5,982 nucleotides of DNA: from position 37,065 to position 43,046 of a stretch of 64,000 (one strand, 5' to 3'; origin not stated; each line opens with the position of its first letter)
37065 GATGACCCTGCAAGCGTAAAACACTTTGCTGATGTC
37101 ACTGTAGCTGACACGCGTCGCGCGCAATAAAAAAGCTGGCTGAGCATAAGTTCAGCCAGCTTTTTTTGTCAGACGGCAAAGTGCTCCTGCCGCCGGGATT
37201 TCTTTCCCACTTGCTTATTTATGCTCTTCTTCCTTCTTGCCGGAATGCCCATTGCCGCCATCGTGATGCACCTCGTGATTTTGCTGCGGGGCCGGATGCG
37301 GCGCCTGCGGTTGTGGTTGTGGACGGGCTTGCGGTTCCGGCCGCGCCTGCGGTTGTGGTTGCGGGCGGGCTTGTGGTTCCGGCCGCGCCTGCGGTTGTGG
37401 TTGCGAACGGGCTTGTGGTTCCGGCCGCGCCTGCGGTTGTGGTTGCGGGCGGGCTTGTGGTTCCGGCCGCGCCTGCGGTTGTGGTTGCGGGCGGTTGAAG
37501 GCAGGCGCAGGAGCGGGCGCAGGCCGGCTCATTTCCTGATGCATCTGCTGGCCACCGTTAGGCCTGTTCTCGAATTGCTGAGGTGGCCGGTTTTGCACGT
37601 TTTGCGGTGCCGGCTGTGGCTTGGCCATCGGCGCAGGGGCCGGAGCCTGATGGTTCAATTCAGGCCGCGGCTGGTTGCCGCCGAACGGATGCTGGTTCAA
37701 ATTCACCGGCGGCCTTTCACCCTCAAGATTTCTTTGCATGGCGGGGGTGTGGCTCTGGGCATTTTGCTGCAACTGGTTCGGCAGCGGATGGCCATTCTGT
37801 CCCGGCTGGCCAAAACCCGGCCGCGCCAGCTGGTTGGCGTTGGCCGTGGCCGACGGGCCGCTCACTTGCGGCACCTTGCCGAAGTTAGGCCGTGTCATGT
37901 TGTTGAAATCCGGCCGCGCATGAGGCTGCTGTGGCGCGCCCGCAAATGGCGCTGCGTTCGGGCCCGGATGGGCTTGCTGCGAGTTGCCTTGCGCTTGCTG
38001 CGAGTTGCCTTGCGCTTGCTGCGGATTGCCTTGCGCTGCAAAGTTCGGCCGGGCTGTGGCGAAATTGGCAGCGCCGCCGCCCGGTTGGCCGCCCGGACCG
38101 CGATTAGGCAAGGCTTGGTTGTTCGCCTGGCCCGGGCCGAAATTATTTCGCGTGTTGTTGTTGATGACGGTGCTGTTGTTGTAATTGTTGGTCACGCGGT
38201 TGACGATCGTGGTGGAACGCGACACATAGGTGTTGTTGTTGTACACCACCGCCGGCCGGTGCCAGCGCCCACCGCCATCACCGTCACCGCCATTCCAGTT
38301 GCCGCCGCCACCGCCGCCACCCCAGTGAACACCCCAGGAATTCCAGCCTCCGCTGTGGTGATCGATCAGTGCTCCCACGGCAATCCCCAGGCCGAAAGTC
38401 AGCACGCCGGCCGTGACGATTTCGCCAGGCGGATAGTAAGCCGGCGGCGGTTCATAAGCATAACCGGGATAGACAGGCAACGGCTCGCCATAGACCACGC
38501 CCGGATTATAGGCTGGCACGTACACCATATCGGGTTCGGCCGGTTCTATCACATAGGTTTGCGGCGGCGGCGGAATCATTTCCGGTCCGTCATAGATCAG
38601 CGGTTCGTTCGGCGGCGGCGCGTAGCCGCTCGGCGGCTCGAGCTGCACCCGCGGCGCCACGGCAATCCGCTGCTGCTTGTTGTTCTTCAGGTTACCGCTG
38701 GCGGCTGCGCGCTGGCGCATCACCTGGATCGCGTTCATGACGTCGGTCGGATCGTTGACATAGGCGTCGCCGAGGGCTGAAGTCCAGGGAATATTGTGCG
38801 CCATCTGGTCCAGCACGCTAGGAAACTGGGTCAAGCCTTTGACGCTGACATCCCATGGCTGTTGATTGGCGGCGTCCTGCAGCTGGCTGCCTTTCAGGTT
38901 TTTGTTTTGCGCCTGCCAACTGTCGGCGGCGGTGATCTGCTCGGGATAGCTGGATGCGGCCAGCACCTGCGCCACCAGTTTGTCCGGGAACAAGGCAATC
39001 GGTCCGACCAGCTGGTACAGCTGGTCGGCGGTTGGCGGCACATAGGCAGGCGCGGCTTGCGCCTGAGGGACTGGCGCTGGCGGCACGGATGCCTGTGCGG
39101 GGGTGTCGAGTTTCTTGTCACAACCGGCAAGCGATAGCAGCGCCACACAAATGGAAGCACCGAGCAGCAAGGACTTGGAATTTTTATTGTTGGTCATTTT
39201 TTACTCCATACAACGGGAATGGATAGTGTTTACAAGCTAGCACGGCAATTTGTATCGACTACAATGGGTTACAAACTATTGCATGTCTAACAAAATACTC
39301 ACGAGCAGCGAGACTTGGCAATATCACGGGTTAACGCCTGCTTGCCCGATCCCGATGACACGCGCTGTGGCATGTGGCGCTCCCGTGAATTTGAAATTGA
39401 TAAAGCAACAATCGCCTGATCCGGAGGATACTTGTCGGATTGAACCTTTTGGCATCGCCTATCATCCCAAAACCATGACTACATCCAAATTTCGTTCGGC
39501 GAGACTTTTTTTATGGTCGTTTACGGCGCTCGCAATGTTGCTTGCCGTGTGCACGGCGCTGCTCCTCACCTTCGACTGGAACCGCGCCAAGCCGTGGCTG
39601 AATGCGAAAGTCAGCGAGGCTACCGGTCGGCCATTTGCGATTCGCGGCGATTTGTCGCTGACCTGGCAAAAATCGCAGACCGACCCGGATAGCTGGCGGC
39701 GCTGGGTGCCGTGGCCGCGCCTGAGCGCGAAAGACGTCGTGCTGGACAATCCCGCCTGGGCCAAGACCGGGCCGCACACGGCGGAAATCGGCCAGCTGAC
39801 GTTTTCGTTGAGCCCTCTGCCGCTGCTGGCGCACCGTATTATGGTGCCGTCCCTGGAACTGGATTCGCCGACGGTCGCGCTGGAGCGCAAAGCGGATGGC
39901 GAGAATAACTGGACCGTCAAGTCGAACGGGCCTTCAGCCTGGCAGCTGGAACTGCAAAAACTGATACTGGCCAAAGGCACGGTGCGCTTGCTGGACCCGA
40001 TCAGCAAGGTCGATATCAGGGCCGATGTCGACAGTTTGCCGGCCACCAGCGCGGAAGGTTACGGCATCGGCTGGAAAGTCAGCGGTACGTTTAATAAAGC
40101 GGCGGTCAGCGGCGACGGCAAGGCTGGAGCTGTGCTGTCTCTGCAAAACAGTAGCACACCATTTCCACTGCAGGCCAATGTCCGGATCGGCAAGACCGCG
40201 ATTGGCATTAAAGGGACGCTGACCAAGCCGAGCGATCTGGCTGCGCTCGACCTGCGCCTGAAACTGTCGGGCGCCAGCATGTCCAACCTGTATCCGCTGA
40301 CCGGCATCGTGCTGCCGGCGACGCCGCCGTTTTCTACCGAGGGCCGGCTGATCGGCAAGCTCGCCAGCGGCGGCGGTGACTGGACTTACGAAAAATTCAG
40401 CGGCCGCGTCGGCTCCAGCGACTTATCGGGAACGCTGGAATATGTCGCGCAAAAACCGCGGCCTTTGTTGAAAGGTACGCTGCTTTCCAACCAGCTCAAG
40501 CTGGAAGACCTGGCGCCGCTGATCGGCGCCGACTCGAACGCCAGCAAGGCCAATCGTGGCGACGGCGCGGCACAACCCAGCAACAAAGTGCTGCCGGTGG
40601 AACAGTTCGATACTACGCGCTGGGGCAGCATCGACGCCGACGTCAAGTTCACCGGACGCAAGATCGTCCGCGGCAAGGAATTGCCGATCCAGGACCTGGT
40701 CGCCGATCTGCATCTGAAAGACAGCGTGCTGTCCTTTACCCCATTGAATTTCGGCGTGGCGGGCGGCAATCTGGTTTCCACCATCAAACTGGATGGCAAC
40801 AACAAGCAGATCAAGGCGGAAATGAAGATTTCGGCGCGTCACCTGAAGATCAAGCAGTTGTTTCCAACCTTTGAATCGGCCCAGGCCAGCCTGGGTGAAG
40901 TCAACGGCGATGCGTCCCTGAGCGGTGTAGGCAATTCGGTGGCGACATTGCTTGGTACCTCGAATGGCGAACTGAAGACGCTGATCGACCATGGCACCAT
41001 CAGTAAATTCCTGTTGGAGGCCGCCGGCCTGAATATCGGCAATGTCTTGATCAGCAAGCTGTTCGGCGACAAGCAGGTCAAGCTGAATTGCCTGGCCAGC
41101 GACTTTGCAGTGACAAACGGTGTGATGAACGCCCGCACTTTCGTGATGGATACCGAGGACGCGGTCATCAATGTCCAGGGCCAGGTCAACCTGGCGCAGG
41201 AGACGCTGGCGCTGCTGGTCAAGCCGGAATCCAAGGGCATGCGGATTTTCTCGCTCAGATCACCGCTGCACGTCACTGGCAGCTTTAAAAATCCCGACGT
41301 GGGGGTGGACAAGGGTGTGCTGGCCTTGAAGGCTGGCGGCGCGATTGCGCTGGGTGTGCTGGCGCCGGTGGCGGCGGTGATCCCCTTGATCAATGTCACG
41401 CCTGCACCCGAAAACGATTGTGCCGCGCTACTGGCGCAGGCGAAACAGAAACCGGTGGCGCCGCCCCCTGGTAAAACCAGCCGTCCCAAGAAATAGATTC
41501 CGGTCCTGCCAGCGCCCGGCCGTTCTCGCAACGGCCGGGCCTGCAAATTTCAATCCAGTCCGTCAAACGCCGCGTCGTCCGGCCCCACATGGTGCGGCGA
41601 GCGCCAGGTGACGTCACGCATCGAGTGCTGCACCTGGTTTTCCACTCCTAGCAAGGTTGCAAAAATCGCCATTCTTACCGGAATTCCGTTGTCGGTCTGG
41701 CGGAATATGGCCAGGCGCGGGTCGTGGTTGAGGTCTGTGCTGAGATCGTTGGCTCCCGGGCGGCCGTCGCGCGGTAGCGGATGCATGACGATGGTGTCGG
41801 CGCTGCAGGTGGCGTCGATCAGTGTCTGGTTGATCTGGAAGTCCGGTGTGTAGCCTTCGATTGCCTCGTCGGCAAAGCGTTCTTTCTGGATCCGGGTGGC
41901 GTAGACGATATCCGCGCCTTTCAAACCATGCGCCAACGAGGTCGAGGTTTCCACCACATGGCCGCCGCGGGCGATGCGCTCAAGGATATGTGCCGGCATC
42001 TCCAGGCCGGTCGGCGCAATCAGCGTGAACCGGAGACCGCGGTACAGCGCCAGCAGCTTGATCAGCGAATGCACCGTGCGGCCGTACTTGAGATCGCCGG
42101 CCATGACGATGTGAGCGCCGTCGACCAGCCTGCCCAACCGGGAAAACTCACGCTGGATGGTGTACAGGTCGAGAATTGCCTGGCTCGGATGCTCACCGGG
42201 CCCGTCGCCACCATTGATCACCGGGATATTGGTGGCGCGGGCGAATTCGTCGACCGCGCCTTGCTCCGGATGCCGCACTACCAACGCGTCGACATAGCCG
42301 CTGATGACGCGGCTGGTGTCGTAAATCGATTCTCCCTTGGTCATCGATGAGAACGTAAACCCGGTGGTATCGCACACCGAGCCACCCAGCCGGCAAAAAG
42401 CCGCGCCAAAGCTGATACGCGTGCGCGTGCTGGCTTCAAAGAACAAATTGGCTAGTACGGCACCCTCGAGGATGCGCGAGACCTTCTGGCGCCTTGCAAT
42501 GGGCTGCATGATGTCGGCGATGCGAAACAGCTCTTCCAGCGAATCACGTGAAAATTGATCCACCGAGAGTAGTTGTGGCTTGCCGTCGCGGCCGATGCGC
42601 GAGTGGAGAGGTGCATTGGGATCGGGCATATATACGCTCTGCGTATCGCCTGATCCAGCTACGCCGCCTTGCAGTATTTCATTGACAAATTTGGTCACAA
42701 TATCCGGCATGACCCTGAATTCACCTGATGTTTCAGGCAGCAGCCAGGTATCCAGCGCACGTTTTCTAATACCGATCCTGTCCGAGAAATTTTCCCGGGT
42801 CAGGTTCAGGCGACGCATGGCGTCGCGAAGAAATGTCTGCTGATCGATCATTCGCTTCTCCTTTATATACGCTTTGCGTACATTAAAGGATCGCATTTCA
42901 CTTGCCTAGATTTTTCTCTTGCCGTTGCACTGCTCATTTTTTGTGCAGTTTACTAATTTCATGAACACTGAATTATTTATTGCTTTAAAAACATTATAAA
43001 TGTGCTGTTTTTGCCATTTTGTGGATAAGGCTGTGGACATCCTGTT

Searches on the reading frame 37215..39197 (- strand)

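Call 6: search_protein_families(library=pfam, proteins=[window:37215-39197:-])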
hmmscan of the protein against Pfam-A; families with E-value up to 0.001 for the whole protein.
window:37215-39197:- (660 aa): 1 family
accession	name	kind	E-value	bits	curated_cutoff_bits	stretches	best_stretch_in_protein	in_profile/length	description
PF11737.13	DUF3300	-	7.8e-58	196.1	25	1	57-287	2-194/227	Protein of unknown function (DUF3300)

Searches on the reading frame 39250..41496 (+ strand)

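Call 6: search_protein_families(library=pfam, proteins=[window:39250-41496:+])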
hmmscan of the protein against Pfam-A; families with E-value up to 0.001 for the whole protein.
window:39250-41496:+ (748 aa): 3 families
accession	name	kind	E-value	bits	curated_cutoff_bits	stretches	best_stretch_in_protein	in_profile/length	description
PF05170.20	AsmA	-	1.1e-105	355.2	29.8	2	249-629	197-605/607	AsmA family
PF13116.12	YhdP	-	2.6e-08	32.7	46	1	80-251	4-158/1224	YhdP protein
PF05359.17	DUF748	-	1.2e-07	30.6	50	1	172-557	279-564/1037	Domain of Unknown Function (DUF748)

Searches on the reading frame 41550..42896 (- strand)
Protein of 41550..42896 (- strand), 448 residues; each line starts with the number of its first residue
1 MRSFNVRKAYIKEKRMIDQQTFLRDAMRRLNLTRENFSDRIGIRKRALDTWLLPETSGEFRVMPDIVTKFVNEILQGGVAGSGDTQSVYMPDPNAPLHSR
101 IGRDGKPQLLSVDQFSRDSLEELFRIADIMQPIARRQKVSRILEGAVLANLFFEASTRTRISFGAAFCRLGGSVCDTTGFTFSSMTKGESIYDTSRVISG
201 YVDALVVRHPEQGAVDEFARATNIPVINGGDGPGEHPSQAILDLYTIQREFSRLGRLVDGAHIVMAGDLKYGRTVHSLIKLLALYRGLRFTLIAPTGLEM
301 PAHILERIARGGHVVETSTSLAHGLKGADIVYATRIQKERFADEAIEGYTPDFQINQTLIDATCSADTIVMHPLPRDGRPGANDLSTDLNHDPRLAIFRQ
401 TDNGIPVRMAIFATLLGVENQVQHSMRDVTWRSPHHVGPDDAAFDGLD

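Call 6: search_protein_families(library=pfam, proteins=[window:41550-42896:-])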
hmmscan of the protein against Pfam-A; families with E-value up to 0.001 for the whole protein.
window:41550-42896:- (448 aa): 2 families
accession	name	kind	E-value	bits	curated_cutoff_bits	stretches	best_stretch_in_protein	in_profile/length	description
PF02729.26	OTCace_N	-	1.7e-43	148.7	29.9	1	109-248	3-147/148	Aspartate/ornithine carbamoyltransferase, carbamoyl-P binding domain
PF00185.30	OTCace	-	4.7e-27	95.4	29.4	1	260-414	2-156/157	Aspartate/ornithine carbamoyltransferase, Asp/Orn binding domain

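Call 10: find_related_loci(query=window:41550-42851:-, collection=genome_contigs, flank=10000)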
Query window:41550-42851:- (433 aa) in genome_contigs; peptide patterns used: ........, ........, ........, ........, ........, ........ (x = any residue, [..] = any of these).
514 stretches matched a pattern; 412 encode a relative of the query (tblastn E <= 1e-3); the best 80 are kept; 80 distinct loci.
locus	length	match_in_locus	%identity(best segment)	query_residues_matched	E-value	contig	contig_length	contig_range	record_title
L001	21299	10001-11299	93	1-433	0e+0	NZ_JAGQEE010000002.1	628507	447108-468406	Collimonas humicola strain RLT1W51 NODE_2_length_628507_cov_48.600643, whole genome shotgun sequence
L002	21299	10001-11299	94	1-433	0e+0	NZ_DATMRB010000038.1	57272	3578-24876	MAG: Collimonas sp. isolate SMAG_U12944 k141_978822, whole genome shotgun sequence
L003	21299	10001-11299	92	1-433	0e+0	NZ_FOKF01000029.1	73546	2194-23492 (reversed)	Collimonas sp. OK607, whole genome shotgun sequence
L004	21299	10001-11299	91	1-433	0e+0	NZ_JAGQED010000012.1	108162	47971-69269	Collimonas antrihumi strain DSM 104040 NODE_12_length_108162_cov_61.942722, whole genome shotgun sequence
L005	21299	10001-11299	91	1-433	0e+0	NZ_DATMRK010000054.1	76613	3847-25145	MAG: Collimonas sp. isolate SMAG_U12953 k141_1115025, whole genome shotgun sequence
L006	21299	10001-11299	91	1-433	0e+0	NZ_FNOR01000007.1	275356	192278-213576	Collimonas sp. OK242, whole genome shotgun sequence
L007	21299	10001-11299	90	1-433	0e+0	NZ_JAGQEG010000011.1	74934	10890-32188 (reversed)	Collimonas silvisoli strain RXD178 NODE_11_length_74934_cov_51.937479, whole genome shotgun sequence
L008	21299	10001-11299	89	1-433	0e+0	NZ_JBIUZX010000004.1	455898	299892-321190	Collimonas sp. NPDC087041 NPDC087041_136_H11.ctg-0004, whole genome shotgun sequence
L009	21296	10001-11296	90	1-432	0e+0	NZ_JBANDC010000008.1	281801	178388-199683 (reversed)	Collimonas rhizosphaerae strain H4R21 EFN1FPJH8, whole genome shotgun sequence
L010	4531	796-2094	87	1-433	0e+0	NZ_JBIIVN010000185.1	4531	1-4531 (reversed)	MAG: Collimonas sp. isolate ME2004-10-12_3300042433_group2_bin59 Rohwer_bin2087_scaffold_7049_c1, whole genome shotgun s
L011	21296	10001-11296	84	1-433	0e+0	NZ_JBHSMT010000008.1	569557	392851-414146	Paraherbaspirillum soli strain KACC 12633 velvet_auto_105_8, whole genome shotgun sequence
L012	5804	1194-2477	80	1-433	0e+0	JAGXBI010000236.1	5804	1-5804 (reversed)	MAG: Burkholderiales bacterium isolate REEB97 contig-150_19568, whole genome shotgun sequence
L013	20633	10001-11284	80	1-433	0e+0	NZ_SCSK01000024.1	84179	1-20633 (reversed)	MAG: Pandoraea sp. isolate FW106-10_bin.9 FW106-10_bin.9-14273, whole genome shotgun sequence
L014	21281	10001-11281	79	1-433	0e+0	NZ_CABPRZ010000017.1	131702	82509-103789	Pandoraea terrae strain LMG 30175, whole genome shotgun sequence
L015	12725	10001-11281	79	1-433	0e+0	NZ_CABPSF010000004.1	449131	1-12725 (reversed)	Pandoraea iniqua strain LMG 31009, whole genome shotgun sequence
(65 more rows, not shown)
